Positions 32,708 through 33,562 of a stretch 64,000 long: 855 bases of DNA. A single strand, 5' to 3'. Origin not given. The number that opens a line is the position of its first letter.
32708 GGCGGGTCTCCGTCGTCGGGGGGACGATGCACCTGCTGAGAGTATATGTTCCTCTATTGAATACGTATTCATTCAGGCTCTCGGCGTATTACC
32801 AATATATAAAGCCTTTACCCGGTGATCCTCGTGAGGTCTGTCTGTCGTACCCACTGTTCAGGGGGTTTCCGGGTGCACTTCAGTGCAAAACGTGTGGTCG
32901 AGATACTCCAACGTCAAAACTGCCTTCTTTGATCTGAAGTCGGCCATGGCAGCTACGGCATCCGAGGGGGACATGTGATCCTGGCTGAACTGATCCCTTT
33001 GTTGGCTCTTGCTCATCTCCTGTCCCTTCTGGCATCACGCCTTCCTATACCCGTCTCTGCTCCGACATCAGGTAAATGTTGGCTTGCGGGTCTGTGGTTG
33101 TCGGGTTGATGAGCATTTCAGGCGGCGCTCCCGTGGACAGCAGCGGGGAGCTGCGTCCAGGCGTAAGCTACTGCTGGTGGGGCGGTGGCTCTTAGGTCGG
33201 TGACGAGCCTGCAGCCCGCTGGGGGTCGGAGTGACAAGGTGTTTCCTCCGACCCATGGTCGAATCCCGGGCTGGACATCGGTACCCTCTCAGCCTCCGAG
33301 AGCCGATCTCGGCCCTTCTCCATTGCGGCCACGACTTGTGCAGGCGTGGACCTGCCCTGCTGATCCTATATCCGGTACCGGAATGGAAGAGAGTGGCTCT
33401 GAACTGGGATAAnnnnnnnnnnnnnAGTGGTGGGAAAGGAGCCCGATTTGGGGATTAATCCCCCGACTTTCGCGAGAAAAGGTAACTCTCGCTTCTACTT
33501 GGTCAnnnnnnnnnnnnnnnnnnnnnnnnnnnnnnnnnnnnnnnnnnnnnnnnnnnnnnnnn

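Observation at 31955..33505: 1.5-kb ORF-poor island between the FAD oxidoreductase and acyl-CoA synthetase genes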

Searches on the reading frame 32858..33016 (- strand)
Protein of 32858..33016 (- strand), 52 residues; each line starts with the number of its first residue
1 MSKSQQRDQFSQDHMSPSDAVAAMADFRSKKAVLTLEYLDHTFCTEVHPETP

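Call 10: search_protein_families(library=pfam, proteins=[window:32858-33016:-], max_evalue=1)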
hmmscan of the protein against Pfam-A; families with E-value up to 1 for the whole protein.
window:32858-33016:- (52 aa): 1 family
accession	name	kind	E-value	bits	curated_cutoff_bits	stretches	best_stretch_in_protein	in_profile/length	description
PF16321.10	Ribosom_S30AE_C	-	0.0044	17.1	25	0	30-44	20-34/57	Sigma 54 modulation/S30EA ribosomal protein C terminus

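Call 27: search_protein_representatives(protein=window:32861-33016:-)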
Query: 52 residues. Proteins with E-value up to 0.001 (for the whole library): 3; up to 1e-10: 1; up to 1e-30: 0. The best 3 are listed.
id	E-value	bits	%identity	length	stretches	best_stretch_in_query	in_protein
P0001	9.2e-28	109.0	100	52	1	1-52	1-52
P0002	1.9e-05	40.2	44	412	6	31-48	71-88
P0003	1.9e-05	40.1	39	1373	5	11-46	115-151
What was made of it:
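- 32858..33016 (-): 52-aa orphan ORF (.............HPETP). It is called as a gene in public assemblies but is probably not a conserved protein. There are no other homologues among 1.84 billion representatives (call 27).
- On Conserved small-protein gene (52-aa ORF): There are no homologues in 1.84 billion representatives (call 27).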

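Call 28: find_encoding_contigs(protein=window:32858-33016:-, flank=10000, max_places=10)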
Protein window:32858-33016:- (52 aa): no gene with exactly this product is on record in the collection.

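Call 30: list_cluster_members(proteins=[window:32861-33016:-, window:32437-32739:-, window:32568-32822:+, window:32656-32934:+, window:32012-32437:-, window:31832-32104:+, window:33185-33409:+, window:33231-33422:+, window:30560-31954:-, window:33509-35140:-])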
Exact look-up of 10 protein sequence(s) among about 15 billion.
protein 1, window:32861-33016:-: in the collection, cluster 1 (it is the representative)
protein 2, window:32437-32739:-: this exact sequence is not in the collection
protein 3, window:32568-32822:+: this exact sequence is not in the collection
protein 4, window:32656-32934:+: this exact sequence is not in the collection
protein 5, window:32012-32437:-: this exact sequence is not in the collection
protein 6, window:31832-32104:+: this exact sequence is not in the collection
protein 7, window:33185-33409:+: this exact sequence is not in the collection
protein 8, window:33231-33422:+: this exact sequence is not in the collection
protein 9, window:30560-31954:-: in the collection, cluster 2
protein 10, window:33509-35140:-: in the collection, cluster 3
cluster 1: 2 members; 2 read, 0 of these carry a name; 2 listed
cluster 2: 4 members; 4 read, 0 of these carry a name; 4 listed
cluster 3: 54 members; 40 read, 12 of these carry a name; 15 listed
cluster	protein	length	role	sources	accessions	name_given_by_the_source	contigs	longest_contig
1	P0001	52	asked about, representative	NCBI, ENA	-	-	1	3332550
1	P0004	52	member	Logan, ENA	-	-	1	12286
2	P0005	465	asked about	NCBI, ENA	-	-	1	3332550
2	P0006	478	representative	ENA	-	-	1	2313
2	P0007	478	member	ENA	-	-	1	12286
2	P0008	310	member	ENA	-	-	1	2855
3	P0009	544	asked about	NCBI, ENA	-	-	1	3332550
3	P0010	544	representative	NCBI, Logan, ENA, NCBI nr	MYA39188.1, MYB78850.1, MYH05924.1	MAG: AMP-binding protein [Acidimicrobiia bacterium] | AMP-binding protein [Acidimicrobiia bacterium]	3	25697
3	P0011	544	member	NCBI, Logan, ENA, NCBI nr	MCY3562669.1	MAG: AMP-binding protein [bacterium] | AMP-binding protein [bacterium]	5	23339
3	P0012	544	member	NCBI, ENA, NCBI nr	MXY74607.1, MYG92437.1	MAG: AMP-binding protein [Acidimicrobiia bacterium] | AMP-binding protein [Acidimicrobiia bacterium]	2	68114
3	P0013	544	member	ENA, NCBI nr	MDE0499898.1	AMP-binding protein [bacterium]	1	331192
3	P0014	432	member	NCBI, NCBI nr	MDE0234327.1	MAG: AMP-binding protein, partial [bacterium] | AMP-binding protein [bacterium]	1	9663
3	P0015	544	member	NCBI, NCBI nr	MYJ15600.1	MAG: AMP-binding protein [Acidimicrobiia bacterium] | AMP-binding protein [Acidimicrobiia bacterium]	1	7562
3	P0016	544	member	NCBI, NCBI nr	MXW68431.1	MAG: AMP-binding protein [Acidimicrobiia bacterium] | AMP-binding protein [Acidimicrobiia bacterium]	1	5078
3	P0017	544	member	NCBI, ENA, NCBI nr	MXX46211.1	MAG: AMP-binding protein [Acidimicrobiia bacterium] | AMP-binding protein [Acidimicrobiia bacterium]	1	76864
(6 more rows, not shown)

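Call 31: find_encoding_contigs(protein=P0004, flank=10000, max_places=10)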
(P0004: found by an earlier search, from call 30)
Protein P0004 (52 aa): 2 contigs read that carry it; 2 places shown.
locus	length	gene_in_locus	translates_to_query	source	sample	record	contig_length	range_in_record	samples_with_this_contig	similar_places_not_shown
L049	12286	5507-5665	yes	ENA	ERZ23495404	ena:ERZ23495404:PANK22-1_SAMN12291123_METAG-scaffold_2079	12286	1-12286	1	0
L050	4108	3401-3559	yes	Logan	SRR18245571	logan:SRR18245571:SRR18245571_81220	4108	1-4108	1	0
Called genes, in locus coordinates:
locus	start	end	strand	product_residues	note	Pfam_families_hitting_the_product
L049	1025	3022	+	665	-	PF03098:An_peroxidase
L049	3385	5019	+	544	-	PF00501:AMP-binding, PF13193:AMP-binding_C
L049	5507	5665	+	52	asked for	-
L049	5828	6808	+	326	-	PF00395:SLH (faint), PF03913:Ragweed_pollen (faint)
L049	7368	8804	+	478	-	PF00890:FAD_binding_2 (faint), PF01266:DAO (faint), PF01593:Amino_oxidase, PF07992:Pyr_redox_2 (faint), PF12831:FAD_oxidored (weak), PF13450:NAD_binding_8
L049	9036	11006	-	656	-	PF00724:Oxidored_FMN, PF00070:Pyr_redox (faint), PF07992:Pyr_redox_2, PF13450:NAD_binding_8 (weak)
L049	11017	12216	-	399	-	PF06792:UPF0261, PF23189:UPF0261_C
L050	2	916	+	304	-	?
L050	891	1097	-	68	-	-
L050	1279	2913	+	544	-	PF00501:AMP-binding, PF13193:AMP-binding_C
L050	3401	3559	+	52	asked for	-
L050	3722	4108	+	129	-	?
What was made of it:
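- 32858..33016 (-): The exact sequence is in the protein collection, from a 3.33-Mb contig, together with a 1-residue variant on L049 and L050 (calls 27, 30, 31).
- A 1-residue variant of the ORF led to L049 and L050 (calls 27, 30, 31). L049 carries a called 326-aa gene between the 52-aa ORF and the FAD gene (call 31). Gene callers predicted it in three independent assemblies (calls 30, 31).
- Tried and rejected: The route that worked was the cluster look-up (call 30), followed by the 1-residue variant P0004 (call 31).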

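Call 38: find_encoding_contigs(protein=P0013, flank=8000, max_places=4)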
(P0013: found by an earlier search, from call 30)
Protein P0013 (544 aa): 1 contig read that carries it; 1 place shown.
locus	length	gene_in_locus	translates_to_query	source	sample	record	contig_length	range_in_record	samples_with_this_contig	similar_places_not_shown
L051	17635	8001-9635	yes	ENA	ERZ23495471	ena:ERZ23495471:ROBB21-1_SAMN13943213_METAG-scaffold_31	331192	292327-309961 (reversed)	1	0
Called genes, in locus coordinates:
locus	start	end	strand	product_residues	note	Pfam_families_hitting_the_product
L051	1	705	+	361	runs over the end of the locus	PF01883:FeS_assembly_P (weak), PF00142:Fer4_NifH (faint), PF01656:CbiA, PF09140:MipZ (faint), PF10609:ParA, PF13614:AAA_31 (weak)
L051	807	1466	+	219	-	PF01257:2Fe-2S_thioredx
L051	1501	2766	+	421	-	PF01512:Complex1_51K, PF10531:SLBB (weak), PF22461:SLBB_2 (weak), PF10589:NADH_4Fe-4S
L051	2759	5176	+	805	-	PF13510:Fer2_4, PF10588:NADH-G_4Fe-4S_3, PF22117:Fer4_Nqo3, PF00384:Molybdopterin, PF01568:Molydop_binding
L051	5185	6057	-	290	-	PF03446:NAD_binding_2, PF03807:F420_oxidored (faint), PF14833:NAD_binding_11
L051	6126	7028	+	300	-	PF03781:FGE-sulfatase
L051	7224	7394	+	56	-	-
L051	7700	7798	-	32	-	-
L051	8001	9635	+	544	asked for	PF00501:AMP-binding, PF13193:AMP-binding_C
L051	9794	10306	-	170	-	-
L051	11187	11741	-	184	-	-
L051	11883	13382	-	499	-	PF00370:FGGY_N, PF02782:FGGY_C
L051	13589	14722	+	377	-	PF01222:ERG4_ERG24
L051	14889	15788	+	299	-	PF03446:NAD_binding_2, PF03807:F420_oxidored, PF14833:NAD_binding_11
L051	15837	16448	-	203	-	PF00392:GntR, PF07729:FCD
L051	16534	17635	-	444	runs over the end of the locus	PF00202:Aminotran_3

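Call 39: find_encoding_contigs(protein=P0012, flank=8000, max_places=4)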
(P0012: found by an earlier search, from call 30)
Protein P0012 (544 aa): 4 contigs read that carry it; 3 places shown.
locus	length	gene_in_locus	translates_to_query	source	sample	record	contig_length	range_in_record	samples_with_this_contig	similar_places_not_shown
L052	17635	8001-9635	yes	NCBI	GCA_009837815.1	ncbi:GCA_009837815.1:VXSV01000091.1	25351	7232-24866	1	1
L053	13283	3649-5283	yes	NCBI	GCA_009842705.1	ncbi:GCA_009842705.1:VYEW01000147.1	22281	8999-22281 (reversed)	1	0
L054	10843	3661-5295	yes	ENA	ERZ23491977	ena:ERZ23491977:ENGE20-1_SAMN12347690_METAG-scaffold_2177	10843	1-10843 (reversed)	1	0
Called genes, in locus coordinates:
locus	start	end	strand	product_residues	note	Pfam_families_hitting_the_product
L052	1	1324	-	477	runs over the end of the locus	PF06537:DHOR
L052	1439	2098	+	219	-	PF01257:2Fe-2S_thioredx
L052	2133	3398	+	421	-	PF01512:Complex1_51K, PF10531:SLBB (weak), PF22461:SLBB_2 (weak), PF10589:NADH_4Fe-4S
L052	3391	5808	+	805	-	PF13510:Fer2_4, PF10588:NADH-G_4Fe-4S_3, PF22117:Fer4_Nqo3, PF00384:Molybdopterin, PF01568:Molydop_binding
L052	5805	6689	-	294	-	PF03446:NAD_binding_2, PF03807:F420_oxidored (weak), PF14833:NAD_binding_11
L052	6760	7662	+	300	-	PF03781:FGE-sulfatase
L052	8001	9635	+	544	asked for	PF00501:AMP-binding, PF13193:AMP-binding_C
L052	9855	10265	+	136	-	-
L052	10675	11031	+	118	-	-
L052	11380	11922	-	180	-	-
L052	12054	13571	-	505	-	PF00370:FGGY_N, PF02782:FGGY_C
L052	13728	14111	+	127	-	PF00903:Glyoxalase, PF13669:Glyoxalase_4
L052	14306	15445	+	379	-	PF01222:ERG4_ERG24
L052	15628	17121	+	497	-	PF00171:Aldedh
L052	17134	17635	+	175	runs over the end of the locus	PF13669:Glyoxalase_4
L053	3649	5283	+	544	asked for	PF00501:AMP-binding, PF13193:AMP-binding_C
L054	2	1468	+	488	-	?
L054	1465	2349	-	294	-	PF03446:NAD_binding_2, PF03807:F420_oxidored (weak), PF14833:NAD_binding_11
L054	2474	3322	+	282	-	PF03781:FGE-sulfatase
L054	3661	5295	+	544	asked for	PF00501:AMP-binding, PF13193:AMP-binding_C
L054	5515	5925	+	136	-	-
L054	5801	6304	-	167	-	-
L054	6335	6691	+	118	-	-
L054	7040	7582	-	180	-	-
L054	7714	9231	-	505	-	PF00370:FGGY_N, PF02782:FGGY_C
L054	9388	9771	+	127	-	PF00903:Glyoxalase, PF13669:Glyoxalase_4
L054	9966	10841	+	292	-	?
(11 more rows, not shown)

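Call 41: search_protein_families(library=pfam, max_evalue=1, proteins=[L049:5828-6805:+])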
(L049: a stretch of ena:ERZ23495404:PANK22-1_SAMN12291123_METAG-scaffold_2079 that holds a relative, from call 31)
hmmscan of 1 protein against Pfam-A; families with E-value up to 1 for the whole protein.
L049:5828-6805:+ (326 aa): 4 families
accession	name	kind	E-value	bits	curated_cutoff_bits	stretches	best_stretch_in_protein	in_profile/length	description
PF00395.25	SLH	-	1.7e-11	44.3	20.8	3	97-142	1-44/44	S-layer homology domain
PF03913.18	Ragweed_pollen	-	6.2e-06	26.5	25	2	184-197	18-31/44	Ragweed group 5 pollen allergen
PF07878.17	RHH_5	-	0.066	13.4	26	0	190-208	18-37/43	CopG-like RHH_1 or ribbon-helix-helix domain, RHH_5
PF12752.12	SUZ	-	0.29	12.3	25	0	313-326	41-54/56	SUZ domain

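Call 44: find_homologous_proteins(query=L049:5828-6805:+, max_evalue=0.001)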
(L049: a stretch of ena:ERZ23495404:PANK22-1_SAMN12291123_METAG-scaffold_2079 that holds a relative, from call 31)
Query L049:5828-6805:+ (326 aa): 1250 proteins with E <= 0.001 among 8000 candidates; the best 120 are listed.
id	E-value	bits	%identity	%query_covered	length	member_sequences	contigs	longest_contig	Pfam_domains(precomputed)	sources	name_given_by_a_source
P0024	4.6e-197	672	91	99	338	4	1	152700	PF00395.26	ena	-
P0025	5.0e-155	534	77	91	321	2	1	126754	PF00395.26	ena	-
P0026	5.2e-147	508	93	45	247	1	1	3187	PF00395.26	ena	-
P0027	1.1e-137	477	71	91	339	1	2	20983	PF00395.26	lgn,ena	-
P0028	1.6e-137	476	71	91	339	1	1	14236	PF00395.26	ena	-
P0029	5.2e-128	445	70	91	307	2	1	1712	PF00395.26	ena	-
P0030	7.8e-122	425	63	91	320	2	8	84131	PF00395.26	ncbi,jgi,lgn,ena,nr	ncbi:MAG: S-layer homology domain-containing protein [Acidimicrobiaceae bacterium]|nr:S-layer homolo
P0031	2.0e-120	420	63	90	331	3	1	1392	PF00395.26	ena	-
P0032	5.0e-99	350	47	73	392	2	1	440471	PF00395.26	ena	-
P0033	2.0e-95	338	50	90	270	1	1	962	PF00395.26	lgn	-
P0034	3.5e-77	278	68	57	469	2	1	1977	PF00395.26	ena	-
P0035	1.3e-66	243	56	60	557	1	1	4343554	PF04069.18,PF00395.26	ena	-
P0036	3.8e-66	242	61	55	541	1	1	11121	PF13540.13,PF00395.26,PF25390.2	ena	-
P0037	6.2e-66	241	49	56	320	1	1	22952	PF03913.18,PF00395.26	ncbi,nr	ncbi:MAG: S-layer homology domain-containing protein, partial [Acidimicrobiia bacterium]|nr:S-layer 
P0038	1.9e-65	239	50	75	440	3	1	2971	PF00395.26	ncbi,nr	ncbi:MAG: hypothetical protein F4X38_05165 [Acidimicrobiaceae bacterium]|nr:hypothetical protein [Ac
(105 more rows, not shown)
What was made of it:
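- Closest known: S-layer homology. Same: It has full-length homologues that NCBI names 'S-layer homology domain-containing protein' (P0030, call 44).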

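Call 45: find_encoding_contigs(protein=P0024, flank=6000, max_places=3)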
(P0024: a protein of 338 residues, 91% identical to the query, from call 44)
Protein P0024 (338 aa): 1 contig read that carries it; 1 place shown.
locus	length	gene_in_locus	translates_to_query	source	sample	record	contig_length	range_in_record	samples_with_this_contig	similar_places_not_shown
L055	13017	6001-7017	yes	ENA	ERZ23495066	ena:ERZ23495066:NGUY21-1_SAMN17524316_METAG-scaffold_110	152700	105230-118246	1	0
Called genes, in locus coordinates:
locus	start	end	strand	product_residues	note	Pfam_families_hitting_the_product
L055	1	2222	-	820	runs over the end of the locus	PF02861:Clp_N, PF00004:AAA, PF05621:TniB (weak), PF17871:AAA_lid_9, PF00004:AAA, PF07724:AAA_2, PF07728:AAA_5, PF10431:ClpB_D2-small, +7 more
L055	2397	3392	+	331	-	PF00348:polyprenyl_synt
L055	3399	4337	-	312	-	PF01244:Peptidase_M19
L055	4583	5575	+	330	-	PF19799:DUF6282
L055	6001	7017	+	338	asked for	PF00395:SLH (faint)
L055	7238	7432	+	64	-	-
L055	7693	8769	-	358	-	PF01757:Acyl_transf_3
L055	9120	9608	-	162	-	PF00589:Phage_integrase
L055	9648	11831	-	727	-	PF00672:HAMP, PF00512:HisKA, PF02518:HATPase_c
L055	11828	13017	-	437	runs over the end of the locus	PF13433:Peripla_BP_5 (weak), PF13458:Peripla_BP_6, PF01094:ANF_receptor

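Call 46: find_encoding_contigs(protein=P0025, flank=6000, max_places=3)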
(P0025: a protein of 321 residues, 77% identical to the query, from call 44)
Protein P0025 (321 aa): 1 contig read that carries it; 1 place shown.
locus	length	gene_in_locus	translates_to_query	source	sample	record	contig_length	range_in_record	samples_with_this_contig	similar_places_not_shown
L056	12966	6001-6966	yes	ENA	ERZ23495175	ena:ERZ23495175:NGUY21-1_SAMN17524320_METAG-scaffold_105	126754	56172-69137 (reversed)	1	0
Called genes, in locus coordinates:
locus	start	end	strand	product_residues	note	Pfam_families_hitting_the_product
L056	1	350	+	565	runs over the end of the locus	PF00501:AMP-binding, PF13193:AMP-binding_C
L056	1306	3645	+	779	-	PF13185:GAF_2, PF00989:PAS (weak), PF00512:HisKA, PF02518:HATPase_c, PF00072:Response_reg, PF00486:Trans_reg_C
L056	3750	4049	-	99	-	PF07045:DUF1330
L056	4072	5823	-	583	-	PF00860:Xan_ur_permease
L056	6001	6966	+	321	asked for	PF00395:SLH (faint)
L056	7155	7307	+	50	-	-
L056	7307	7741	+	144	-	-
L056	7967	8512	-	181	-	-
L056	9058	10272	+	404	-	PF00079:Serpin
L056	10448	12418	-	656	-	PF00724:Oxidored_FMN, PF00070:Pyr_redox (faint), PF07992:Pyr_redox_2, PF13450:NAD_binding_8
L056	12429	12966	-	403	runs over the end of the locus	PF06792:UPF0261, PF23189:UPF0261_C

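Call 47: find_encoding_contigs(protein=P0030, flank=6000, max_places=4)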
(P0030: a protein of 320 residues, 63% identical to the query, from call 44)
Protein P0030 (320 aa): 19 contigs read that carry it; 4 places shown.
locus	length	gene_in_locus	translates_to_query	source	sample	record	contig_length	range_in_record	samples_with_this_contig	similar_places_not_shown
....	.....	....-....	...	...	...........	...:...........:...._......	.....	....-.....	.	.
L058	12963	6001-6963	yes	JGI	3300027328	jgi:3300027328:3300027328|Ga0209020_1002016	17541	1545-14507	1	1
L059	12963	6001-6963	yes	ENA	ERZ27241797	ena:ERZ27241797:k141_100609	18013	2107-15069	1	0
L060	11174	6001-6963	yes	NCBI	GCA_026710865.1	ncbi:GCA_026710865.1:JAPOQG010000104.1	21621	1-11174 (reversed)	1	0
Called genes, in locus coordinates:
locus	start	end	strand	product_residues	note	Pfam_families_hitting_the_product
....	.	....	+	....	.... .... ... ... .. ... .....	?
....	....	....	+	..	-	-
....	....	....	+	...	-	-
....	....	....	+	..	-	-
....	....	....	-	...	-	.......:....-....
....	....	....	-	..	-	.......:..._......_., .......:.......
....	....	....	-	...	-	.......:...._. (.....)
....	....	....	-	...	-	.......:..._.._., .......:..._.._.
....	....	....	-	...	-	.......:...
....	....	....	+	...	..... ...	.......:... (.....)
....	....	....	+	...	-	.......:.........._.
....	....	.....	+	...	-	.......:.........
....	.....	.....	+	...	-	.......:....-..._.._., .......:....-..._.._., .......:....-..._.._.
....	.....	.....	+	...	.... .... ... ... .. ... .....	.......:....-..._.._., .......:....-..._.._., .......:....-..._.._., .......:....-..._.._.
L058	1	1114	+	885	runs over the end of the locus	?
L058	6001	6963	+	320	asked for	PF00395:SLH (faint)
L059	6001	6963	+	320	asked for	PF00395:SLH (faint)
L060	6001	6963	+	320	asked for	PF00395:SLH (faint)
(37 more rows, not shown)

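Call 52: find_related_loci(query=L049:5828-6805:+, collection=metagenome_contigs, flank=3000)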
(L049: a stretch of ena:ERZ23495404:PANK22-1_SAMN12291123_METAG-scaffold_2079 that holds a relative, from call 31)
Query L049:5828-6805:+ (326 aa) in metagenome_contigs; peptide patterns used: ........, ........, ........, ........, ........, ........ (x = any residue, [..] = any of these).
104 stretches matched a pattern, but none encodes a relative of the query by tblastn (E <= 1e-3).

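Call 60: find_encoding_contigs(protein=P0008, flank=5000, max_places=4)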
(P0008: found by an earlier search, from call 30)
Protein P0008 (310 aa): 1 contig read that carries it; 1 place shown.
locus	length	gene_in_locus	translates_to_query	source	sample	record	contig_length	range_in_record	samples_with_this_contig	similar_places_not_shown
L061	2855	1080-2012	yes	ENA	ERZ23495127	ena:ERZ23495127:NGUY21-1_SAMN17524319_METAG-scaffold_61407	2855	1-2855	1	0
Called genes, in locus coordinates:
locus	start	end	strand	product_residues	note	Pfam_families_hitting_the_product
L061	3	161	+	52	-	?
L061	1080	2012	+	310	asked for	PF03486:HI0933_like (faint), PF00890:FAD_binding_2 (weak), PF01266:DAO (faint), PF01593:Amino_oxidase, PF12831:FAD_oxidored (weak), PF13450:NAD_binding_8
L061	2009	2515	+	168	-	PF01593:Amino_oxidase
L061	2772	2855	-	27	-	?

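Call 61: find_encoding_contigs(protein=P0006, flank=5000, max_places=4)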
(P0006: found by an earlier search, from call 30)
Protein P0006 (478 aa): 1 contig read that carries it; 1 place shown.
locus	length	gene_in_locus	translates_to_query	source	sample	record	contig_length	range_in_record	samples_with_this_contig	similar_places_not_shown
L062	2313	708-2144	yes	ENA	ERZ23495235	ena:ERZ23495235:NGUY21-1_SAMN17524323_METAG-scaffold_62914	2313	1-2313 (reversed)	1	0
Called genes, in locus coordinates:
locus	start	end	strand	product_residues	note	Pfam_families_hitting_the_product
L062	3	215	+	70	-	?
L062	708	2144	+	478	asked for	PF00890:FAD_binding_2 (faint), PF01266:DAO (faint), PF01593:Amino_oxidase, PF12831:FAD_oxidored (weak), PF13450:NAD_binding_8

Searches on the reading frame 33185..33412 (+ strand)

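Call 10: search_protein_families(library=pfam, proteins=[window:33185-33412:+], max_evalue=1)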
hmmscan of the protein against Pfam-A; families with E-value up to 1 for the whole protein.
window:33185-33412:+ (75 aa): 1 family
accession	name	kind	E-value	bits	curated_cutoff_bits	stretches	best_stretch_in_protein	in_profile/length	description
PF09617.15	Cas_GSU0053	-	0.028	14.8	25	1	6-24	4-22/168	CRISPR-associated protein GSU0053 (Cas_GSU0053)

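Call 41: search_protein_families(library=pfam, max_evalue=1, proteins=[L049:5828-6805:+])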
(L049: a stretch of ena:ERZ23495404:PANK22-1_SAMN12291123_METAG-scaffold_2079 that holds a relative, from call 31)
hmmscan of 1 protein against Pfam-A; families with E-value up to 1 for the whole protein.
L049:5828-6805:+ (326 aa): 4 families
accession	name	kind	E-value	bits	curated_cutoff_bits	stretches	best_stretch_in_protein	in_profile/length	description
PF00395.25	SLH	-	1.7e-11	44.3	20.8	3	97-142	1-44/44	S-layer homology domain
PF03913.18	Ragweed_pollen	-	6.2e-06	26.5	25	2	184-197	18-31/44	Ragweed group 5 pollen allergen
PF07878.17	RHH_5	-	0.066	13.4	26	0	190-208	18-37/43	CopG-like RHH_1 or ribbon-helix-helix domain, RHH_5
PF12752.12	SUZ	-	0.29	12.3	25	0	313-326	41-54/56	SUZ domain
